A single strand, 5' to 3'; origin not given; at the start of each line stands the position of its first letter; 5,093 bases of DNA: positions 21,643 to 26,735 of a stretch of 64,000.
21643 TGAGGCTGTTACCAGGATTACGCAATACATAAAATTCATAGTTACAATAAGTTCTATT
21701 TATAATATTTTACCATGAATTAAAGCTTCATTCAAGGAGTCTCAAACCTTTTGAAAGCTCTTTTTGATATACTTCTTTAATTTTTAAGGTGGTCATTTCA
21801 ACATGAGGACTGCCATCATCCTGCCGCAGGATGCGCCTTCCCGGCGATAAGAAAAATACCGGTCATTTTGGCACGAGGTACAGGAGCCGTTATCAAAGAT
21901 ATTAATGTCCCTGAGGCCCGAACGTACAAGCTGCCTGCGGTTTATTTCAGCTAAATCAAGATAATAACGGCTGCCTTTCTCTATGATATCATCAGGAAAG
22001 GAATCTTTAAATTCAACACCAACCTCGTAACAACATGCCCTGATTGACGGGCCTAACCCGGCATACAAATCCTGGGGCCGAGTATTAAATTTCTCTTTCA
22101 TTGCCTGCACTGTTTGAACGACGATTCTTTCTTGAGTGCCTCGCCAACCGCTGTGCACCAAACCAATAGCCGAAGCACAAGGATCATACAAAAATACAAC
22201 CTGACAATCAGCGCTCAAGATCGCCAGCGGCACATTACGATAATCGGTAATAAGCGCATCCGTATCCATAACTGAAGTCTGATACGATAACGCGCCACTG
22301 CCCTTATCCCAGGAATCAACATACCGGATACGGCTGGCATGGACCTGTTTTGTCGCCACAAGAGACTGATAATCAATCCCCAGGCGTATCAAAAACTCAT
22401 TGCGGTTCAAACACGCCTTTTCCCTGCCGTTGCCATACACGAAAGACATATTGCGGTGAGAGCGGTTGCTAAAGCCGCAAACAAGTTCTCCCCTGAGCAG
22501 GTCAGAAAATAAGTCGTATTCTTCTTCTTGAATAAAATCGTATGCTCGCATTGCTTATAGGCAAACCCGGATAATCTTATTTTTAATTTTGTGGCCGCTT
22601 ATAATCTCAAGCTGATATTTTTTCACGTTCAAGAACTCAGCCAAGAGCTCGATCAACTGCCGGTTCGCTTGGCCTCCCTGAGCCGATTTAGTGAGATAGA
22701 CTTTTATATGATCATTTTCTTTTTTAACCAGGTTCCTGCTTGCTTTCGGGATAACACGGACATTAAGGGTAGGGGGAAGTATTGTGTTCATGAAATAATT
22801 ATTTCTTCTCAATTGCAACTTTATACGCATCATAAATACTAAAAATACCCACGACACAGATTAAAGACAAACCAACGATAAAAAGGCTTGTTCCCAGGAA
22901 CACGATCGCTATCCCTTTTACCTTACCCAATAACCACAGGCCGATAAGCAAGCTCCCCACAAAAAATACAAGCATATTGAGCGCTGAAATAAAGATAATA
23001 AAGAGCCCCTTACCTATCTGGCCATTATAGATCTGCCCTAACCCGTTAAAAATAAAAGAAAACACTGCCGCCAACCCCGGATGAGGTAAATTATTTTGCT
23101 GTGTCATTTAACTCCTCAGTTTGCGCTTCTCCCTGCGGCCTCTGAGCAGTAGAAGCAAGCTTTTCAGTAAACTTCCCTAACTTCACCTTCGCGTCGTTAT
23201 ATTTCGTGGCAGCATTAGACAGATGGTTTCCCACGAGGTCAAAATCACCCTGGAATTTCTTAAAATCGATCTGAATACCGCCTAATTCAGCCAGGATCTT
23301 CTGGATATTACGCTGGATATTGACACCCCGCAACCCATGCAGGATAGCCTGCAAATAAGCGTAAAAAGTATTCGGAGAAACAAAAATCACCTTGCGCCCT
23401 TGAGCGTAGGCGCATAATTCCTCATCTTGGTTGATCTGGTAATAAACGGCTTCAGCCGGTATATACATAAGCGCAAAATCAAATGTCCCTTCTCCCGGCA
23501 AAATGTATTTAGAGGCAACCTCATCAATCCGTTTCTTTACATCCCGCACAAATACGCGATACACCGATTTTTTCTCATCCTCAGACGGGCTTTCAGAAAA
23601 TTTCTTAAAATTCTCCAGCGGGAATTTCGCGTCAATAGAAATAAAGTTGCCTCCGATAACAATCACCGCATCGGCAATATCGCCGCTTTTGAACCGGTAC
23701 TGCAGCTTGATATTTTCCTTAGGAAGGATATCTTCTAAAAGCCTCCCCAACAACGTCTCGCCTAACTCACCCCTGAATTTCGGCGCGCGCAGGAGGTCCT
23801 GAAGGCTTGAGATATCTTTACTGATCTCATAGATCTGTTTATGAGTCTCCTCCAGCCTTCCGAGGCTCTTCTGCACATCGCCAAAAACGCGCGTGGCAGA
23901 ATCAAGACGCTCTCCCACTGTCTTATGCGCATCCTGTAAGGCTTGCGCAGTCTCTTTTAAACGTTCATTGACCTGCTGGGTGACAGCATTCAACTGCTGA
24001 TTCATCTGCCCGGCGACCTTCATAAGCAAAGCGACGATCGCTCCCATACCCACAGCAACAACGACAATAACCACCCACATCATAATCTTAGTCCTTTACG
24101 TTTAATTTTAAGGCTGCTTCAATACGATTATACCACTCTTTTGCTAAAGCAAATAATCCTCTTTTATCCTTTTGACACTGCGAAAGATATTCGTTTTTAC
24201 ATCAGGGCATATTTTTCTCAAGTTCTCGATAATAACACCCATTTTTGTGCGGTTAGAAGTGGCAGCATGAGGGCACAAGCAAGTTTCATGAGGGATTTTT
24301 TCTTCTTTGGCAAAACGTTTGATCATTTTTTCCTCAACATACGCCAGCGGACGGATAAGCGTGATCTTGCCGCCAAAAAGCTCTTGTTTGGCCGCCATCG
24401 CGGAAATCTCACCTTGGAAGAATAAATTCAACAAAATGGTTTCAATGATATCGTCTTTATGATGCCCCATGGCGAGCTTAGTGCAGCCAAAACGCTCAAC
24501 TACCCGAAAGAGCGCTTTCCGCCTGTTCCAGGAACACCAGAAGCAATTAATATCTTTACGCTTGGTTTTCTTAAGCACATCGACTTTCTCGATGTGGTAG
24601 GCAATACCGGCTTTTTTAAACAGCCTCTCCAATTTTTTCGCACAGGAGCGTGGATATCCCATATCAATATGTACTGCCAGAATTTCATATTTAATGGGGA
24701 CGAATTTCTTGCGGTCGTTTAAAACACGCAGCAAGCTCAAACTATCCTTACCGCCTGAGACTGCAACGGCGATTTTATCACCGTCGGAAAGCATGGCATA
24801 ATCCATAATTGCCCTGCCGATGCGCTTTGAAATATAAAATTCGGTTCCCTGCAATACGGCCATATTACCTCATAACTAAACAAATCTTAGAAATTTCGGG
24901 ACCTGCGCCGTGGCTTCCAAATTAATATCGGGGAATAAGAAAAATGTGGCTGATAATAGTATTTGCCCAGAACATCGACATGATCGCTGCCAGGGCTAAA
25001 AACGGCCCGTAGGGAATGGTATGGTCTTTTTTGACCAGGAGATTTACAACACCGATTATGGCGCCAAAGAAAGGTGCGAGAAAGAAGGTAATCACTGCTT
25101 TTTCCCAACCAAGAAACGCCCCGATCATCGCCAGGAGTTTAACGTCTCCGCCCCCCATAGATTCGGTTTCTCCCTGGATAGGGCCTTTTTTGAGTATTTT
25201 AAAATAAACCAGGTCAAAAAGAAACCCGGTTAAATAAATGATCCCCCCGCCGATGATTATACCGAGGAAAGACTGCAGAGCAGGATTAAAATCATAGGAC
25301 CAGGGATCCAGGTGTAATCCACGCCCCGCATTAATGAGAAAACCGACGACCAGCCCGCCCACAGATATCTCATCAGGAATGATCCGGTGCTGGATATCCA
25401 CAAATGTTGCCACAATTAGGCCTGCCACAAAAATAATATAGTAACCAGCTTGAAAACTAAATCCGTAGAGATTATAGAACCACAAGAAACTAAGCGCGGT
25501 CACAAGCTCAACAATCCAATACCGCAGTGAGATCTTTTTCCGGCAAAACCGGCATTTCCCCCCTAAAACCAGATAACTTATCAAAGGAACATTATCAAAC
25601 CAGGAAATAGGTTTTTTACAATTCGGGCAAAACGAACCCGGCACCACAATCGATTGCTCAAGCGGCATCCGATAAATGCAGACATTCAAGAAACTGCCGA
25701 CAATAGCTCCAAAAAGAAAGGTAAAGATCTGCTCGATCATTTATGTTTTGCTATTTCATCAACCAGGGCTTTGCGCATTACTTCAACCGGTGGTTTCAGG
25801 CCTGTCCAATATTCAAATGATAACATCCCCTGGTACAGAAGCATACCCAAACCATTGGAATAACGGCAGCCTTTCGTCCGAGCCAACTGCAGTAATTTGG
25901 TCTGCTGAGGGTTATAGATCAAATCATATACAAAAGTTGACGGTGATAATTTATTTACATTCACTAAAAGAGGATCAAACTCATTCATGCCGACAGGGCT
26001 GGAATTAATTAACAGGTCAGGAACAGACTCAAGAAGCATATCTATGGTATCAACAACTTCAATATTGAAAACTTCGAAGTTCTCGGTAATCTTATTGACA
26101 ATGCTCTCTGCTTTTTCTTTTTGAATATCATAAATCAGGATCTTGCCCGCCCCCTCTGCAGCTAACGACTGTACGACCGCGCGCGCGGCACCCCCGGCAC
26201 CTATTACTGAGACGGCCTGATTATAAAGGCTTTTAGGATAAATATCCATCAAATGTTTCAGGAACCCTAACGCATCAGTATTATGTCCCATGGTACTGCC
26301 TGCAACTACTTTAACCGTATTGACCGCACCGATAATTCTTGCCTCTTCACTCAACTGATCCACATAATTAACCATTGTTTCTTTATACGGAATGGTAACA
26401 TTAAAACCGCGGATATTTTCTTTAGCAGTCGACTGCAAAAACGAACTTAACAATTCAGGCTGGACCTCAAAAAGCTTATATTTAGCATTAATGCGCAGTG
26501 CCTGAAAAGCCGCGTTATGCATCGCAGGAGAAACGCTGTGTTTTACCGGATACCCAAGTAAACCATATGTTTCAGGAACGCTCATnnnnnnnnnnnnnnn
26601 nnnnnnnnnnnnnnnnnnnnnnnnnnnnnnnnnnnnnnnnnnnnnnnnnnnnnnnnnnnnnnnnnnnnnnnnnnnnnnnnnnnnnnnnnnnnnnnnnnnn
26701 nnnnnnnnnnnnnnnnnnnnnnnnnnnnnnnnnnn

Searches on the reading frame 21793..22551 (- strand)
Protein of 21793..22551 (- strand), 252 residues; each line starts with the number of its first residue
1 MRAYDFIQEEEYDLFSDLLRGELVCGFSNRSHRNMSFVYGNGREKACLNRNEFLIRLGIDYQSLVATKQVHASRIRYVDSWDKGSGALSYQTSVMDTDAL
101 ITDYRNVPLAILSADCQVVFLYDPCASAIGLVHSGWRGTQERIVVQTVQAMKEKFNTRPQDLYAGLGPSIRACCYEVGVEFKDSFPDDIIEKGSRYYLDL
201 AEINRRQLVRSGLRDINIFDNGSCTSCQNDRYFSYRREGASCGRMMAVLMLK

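Call 79: search_protein_families(library=pfam, proteins=[window:21793-22551:-], max_evalue=0.00001)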
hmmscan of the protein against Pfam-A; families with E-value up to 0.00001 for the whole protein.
window:21793-22551:- (252 aa): 1 family
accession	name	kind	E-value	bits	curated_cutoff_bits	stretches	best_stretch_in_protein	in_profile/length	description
PF02578.20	Cu-oxidase_4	-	1.4e-63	214.9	22.9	1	32-250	14-238/238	Multi-copper polyphenol oxidoreductase laccase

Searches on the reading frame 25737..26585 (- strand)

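Call 78: search_protein_families(library=pfam, proteins=[window:25737-26585:-], max_evalue=0.00001)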
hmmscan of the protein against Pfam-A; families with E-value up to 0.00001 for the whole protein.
window:25737-26585:- (282 aa): 4 families
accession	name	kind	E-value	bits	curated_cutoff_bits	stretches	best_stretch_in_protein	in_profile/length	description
PF08501.16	Shikimate_dh_N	-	2e-32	111.7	27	1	9-91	1-83/83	Shikimate dehydrogenase substrate binding domain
PF18317.6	SDH_C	-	3.8e-16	58.9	25.8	1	245-274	1-30/31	Shikimate 5'-dehydrogenase C-terminal domain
PF03435.24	Sacchrp_dh_NADP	-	1.8e-06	28.7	25.1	0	125-197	1-77/129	Saccharopine dehydrogenase NADP binding domain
PF01488.26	Shikimate_DH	-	2e-06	28.4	24.3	1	119-178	9-69/138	Shikimate / quinate 5-dehydrogenase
